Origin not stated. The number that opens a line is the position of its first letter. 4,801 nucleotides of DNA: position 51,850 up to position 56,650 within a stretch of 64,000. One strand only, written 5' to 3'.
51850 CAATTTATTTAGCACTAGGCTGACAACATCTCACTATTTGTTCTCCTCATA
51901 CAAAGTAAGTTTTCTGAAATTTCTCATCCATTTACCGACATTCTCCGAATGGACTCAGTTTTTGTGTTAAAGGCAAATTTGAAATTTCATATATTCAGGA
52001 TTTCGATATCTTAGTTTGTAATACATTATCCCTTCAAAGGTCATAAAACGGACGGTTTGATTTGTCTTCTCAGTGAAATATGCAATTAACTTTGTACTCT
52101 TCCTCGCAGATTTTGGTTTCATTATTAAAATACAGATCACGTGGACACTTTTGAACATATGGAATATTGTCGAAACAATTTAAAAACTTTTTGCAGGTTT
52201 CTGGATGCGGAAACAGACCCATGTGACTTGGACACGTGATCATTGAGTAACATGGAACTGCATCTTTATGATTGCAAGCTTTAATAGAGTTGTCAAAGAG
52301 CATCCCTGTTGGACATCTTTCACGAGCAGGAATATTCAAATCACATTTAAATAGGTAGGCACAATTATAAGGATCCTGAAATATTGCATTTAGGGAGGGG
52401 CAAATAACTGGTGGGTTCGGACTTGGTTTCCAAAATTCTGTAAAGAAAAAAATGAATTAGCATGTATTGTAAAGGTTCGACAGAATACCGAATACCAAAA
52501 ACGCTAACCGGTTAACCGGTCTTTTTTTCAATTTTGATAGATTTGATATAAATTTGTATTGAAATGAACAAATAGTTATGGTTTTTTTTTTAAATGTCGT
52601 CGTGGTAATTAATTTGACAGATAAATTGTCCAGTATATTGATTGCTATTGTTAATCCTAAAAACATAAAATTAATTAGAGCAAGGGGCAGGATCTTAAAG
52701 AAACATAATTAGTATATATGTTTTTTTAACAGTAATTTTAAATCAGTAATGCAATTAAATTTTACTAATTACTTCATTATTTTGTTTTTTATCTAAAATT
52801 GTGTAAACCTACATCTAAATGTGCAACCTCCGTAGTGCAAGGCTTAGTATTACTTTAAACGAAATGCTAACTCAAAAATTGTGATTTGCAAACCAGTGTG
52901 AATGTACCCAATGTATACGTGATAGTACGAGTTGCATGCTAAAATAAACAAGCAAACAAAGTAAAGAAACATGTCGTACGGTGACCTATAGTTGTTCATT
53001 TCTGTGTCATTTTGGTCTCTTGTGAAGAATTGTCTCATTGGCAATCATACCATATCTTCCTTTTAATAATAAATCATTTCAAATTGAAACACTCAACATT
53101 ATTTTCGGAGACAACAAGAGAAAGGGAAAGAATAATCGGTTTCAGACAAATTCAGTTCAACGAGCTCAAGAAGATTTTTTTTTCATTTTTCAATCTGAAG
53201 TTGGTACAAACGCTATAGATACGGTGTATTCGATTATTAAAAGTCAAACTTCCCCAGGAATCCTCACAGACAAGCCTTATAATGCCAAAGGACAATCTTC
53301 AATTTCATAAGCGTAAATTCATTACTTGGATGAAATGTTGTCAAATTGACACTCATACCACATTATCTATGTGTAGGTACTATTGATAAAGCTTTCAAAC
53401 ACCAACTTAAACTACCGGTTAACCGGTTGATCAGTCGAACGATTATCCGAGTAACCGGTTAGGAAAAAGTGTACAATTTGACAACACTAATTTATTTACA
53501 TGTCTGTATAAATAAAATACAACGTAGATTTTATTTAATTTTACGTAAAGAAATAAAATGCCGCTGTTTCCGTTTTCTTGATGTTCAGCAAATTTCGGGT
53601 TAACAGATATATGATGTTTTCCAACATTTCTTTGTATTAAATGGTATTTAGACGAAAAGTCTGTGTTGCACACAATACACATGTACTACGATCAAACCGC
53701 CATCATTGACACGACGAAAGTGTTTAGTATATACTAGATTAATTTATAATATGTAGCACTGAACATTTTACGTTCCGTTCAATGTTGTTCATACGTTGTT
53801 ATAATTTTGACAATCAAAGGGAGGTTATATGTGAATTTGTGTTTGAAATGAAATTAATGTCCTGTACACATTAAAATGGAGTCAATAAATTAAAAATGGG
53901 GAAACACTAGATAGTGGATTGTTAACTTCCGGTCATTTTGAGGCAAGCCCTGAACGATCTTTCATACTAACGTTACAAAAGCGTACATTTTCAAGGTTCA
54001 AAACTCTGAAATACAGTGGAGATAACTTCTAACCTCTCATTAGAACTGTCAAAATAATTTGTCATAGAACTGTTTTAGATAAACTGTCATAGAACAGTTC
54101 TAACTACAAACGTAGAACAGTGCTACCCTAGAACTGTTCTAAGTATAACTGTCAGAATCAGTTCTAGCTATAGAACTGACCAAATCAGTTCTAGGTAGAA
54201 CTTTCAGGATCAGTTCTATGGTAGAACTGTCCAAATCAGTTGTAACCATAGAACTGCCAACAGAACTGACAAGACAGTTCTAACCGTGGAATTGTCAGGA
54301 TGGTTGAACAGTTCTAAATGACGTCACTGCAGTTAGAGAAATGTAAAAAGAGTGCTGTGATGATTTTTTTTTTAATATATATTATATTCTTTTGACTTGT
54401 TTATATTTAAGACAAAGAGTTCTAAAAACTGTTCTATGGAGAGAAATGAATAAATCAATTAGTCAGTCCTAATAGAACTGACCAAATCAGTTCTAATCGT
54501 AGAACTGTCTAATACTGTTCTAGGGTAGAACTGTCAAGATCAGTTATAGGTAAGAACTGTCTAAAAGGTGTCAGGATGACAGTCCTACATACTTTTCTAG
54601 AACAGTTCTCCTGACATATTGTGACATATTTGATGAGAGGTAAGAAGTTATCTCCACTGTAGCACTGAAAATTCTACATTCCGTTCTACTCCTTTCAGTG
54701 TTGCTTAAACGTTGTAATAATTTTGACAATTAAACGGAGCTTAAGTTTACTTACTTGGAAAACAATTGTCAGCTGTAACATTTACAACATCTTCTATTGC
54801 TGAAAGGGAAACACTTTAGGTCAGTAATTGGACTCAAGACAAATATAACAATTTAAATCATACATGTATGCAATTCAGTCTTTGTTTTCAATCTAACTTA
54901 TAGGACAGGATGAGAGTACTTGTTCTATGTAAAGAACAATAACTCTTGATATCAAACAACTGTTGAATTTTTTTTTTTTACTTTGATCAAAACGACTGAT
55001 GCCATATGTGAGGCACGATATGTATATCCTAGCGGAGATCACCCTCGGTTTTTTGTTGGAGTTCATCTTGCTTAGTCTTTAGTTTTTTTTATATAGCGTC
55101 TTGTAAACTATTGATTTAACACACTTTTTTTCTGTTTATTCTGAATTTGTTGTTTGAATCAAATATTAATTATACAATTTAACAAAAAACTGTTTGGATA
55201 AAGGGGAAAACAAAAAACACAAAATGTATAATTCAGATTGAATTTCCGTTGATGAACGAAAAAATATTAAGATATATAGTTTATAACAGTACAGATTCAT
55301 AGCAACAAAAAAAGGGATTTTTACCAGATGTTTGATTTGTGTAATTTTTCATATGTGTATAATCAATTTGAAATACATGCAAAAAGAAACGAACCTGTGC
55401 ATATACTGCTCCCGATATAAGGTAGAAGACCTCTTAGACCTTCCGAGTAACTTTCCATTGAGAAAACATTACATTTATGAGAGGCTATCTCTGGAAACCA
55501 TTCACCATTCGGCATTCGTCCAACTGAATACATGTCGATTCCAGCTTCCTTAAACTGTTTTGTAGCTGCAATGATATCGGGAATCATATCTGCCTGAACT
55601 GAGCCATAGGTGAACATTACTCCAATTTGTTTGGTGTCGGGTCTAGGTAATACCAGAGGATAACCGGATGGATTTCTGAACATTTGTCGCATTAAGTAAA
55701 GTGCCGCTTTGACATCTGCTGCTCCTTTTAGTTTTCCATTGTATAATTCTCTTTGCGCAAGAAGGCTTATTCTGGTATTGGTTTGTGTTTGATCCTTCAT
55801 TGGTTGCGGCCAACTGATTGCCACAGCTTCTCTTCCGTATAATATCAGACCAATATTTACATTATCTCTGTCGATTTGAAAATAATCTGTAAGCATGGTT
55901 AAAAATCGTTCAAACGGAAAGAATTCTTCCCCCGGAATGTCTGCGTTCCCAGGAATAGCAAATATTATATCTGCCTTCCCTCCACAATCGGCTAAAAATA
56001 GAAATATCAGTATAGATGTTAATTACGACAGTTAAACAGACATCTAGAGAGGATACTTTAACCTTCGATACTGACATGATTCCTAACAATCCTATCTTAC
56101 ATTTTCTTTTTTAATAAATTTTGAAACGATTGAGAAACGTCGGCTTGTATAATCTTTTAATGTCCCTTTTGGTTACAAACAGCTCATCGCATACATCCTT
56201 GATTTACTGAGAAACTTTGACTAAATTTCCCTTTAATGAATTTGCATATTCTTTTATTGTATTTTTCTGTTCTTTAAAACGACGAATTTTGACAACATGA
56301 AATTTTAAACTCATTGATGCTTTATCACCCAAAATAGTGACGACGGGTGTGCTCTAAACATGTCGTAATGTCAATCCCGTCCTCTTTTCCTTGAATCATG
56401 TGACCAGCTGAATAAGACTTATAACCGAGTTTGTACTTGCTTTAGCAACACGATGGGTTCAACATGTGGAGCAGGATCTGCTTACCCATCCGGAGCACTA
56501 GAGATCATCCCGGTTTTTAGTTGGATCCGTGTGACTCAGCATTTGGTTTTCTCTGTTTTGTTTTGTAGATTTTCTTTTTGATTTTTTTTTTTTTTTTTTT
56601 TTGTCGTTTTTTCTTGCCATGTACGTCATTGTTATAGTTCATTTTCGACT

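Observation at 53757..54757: Foldback element with palindromic micro-tandem arrays inside the gene 3 intron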

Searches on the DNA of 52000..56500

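Call 44: search_rna_families(source=window, start=52000, end=56500, threshold=evalue, max_evalue=1)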
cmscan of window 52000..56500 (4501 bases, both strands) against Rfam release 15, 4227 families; matches with E-value up to 1: 0.
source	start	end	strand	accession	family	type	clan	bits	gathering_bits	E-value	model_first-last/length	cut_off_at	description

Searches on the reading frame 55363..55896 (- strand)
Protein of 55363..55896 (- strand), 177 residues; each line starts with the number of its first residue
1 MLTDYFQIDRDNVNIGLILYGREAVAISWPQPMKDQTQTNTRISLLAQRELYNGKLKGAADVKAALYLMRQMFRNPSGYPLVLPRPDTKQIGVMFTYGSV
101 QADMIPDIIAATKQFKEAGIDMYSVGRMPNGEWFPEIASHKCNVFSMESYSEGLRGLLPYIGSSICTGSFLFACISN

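Call 9: find_homologous_proteins(query=window:55393-55896:-)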
Query seq(168 aa) (168 aa): 6 proteins with E <= 0.001 among 30 candidates.
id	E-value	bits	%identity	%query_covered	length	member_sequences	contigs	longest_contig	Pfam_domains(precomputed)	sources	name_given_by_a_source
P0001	2.4e-107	374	98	100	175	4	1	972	PF00092.35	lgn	-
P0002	2.1e-80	287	77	100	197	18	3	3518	PF00092.35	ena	-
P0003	5.2e-73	262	68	100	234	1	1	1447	PF00092.35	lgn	-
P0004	3.3e-49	185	56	99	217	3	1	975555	PF00092.35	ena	-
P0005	5.8e-49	184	56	99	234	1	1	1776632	PF00092.35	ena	-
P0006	2.4e-42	163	76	60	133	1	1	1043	-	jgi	jgi:hypothetical protein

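Call 10: search_protein_families(library=pfam, proteins=[window:55363-55896:-], max_evalue=0.01)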
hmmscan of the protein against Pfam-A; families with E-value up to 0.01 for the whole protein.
window:55363-55896:- (177 aa): 1 family
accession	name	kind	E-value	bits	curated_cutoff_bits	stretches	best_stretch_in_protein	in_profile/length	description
PF00092.34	VWA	-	6.2e-09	36.8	23.8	1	4-152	29-167/174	von Willebrand factor type A domain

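Call 11: find_encoding_contigs(protein=P0002, flank=10000, max_places=6)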
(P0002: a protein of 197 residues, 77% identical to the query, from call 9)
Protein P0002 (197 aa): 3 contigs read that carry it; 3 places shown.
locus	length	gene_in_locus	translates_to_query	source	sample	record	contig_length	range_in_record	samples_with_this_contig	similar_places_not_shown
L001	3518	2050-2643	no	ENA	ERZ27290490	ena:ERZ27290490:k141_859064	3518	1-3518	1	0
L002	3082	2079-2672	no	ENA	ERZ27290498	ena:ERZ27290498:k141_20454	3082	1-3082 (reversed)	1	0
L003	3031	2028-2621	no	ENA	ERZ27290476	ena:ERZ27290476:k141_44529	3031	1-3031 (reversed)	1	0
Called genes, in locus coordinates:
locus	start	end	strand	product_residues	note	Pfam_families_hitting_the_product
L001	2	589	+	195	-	?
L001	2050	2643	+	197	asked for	PF00092:VWA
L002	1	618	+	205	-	?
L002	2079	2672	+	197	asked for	PF00092:VWA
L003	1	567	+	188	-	?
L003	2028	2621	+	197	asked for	PF00092:VWA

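Call 12: find_encoding_contigs(protein=P0004, flank=10000, max_places=4)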
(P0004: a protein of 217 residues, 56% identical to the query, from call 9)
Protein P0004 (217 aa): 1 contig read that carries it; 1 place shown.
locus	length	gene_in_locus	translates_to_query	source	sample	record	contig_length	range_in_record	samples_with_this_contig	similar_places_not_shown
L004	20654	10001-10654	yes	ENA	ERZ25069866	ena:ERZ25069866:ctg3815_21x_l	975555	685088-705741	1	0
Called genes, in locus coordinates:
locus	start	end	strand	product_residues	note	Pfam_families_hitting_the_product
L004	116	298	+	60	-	-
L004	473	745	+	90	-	-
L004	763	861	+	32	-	-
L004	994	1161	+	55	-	-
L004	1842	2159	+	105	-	-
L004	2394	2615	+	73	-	-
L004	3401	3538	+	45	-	-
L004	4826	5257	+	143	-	-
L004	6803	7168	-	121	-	-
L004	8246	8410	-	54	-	-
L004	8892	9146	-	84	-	-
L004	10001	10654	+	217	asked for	PF00092:VWA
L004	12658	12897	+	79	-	PF01607:CBM_14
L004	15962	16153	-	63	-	-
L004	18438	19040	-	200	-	PF00092:VWA (faint)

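Call 14: find_encoding_contigs(protein=P0001, flank=10000, max_places=6)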
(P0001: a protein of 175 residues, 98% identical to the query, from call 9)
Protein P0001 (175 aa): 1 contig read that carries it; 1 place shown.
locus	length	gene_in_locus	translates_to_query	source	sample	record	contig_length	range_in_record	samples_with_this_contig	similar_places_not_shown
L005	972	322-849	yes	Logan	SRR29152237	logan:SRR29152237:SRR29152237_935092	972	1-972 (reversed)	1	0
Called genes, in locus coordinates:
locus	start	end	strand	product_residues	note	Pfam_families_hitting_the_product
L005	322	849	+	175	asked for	PF00092:VWA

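Call 15: find_encoding_contigs(protein=P0003, flank=10000, max_places=6)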
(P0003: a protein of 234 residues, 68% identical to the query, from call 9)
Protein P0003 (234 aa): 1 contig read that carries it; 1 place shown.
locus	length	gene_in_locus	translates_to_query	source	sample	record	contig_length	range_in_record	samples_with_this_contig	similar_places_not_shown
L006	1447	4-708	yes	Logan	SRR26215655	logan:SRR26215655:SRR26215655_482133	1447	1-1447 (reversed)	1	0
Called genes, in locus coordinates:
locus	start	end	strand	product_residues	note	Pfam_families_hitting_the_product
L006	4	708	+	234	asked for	PF00092:VWA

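Call 55: find_encoding_contigs(protein=P0005, flank=6000, max_places=3)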
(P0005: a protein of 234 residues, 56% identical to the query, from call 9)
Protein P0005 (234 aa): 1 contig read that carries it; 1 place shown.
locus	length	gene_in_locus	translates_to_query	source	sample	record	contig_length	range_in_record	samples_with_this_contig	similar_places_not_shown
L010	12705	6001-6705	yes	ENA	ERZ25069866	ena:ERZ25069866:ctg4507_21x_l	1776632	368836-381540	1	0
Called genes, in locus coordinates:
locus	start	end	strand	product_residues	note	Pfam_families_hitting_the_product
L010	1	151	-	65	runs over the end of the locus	-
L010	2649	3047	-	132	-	-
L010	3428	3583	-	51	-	-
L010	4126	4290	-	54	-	-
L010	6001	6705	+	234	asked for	PF00092:VWA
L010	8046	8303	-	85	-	-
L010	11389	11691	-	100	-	-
